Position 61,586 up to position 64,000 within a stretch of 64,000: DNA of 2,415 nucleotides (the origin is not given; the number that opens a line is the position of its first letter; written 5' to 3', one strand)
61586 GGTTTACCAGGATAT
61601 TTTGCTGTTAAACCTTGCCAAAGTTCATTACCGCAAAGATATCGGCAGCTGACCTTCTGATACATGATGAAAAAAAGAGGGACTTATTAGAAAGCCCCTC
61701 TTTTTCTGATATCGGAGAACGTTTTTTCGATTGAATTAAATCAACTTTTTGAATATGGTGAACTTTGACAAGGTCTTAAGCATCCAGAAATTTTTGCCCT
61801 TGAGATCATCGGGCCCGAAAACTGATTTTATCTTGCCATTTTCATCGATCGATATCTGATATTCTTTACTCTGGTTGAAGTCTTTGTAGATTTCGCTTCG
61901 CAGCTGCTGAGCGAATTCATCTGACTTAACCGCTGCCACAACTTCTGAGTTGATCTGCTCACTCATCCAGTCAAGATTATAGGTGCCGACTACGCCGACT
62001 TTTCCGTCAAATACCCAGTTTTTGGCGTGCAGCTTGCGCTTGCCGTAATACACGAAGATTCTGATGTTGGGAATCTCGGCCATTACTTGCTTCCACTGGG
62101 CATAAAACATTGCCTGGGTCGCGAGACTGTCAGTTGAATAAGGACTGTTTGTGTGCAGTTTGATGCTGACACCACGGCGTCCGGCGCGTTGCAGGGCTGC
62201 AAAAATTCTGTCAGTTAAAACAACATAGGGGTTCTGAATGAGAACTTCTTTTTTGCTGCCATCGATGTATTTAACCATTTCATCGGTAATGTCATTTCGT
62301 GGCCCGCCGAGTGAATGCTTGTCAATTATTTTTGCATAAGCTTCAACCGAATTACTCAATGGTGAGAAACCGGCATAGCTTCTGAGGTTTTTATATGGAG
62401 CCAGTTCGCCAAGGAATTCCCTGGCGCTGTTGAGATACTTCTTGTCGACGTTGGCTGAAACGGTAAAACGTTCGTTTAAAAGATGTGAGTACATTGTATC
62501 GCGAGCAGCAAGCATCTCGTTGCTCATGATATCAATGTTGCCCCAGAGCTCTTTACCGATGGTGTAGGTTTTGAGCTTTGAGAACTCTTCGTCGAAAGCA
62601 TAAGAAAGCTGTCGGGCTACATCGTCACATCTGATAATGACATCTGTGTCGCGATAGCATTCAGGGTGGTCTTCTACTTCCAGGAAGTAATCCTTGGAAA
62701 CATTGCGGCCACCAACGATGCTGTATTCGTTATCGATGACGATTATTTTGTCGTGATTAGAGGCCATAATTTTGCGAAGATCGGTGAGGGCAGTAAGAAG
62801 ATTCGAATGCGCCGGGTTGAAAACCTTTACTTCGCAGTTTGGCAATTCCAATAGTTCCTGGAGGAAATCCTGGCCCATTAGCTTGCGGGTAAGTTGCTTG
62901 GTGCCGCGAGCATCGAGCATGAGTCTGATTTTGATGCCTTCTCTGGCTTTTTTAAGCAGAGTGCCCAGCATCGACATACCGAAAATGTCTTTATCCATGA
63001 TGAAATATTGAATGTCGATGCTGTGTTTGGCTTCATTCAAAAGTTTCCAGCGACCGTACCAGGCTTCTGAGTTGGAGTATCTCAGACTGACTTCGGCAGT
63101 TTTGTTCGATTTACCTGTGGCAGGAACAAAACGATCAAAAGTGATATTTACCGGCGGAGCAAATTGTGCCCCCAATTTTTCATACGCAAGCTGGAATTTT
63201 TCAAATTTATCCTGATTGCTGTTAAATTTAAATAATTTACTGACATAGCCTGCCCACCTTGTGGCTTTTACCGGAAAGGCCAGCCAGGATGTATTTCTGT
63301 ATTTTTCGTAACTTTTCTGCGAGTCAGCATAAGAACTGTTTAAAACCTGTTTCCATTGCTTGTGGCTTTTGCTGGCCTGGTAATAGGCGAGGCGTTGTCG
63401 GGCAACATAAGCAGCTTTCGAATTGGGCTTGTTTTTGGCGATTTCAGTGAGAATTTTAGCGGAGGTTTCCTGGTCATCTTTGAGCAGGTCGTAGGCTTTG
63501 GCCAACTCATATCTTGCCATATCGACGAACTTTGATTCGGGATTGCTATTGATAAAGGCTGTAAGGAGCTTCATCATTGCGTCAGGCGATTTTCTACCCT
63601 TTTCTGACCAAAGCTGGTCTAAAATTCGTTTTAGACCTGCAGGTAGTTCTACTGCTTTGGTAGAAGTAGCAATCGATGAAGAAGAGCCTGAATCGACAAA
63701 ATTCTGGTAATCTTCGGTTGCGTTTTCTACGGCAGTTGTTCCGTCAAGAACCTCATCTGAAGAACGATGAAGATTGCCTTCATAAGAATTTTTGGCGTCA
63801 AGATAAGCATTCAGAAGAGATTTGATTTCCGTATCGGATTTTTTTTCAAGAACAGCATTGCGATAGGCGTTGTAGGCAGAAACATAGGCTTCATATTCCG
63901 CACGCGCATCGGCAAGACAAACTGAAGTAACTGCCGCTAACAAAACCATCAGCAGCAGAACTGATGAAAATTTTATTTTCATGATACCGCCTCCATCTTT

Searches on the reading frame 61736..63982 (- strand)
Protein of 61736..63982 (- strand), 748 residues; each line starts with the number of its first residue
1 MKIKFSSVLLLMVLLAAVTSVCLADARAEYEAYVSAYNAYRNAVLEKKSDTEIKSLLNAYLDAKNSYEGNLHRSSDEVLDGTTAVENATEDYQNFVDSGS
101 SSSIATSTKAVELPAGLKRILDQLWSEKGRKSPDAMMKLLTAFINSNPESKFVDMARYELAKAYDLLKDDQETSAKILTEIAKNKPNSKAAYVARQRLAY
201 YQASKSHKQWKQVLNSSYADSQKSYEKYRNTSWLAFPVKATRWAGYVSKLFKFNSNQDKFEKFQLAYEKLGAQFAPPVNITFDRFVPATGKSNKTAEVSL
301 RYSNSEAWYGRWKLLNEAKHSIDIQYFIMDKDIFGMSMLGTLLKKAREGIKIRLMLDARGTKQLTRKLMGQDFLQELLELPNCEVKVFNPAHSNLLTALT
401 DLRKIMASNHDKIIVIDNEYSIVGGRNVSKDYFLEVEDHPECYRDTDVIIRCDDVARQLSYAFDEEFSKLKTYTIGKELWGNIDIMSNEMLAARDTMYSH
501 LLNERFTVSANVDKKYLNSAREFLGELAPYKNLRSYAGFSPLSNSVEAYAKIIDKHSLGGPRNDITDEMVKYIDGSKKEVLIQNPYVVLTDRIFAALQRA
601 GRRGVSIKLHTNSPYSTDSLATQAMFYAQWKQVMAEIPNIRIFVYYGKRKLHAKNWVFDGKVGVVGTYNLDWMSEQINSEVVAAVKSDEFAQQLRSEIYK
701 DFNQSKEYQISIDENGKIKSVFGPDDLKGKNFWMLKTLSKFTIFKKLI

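Call 14: search_protein_families(library=pfam, proteins=[window:61736-63982:-], max_evalue=0.001)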
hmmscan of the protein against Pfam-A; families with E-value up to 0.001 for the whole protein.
window:61736-63982:- (748 aa): 2 families
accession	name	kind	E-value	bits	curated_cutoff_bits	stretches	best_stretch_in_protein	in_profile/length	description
PF13091.12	PLDc_2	-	6.2e-35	120.4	27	2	570-698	2-128/132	PLD-like domain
PF00614.28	PLDc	-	8.5e-10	38.7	21.9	2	408-430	4-26/28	Phospholipase D Active site motif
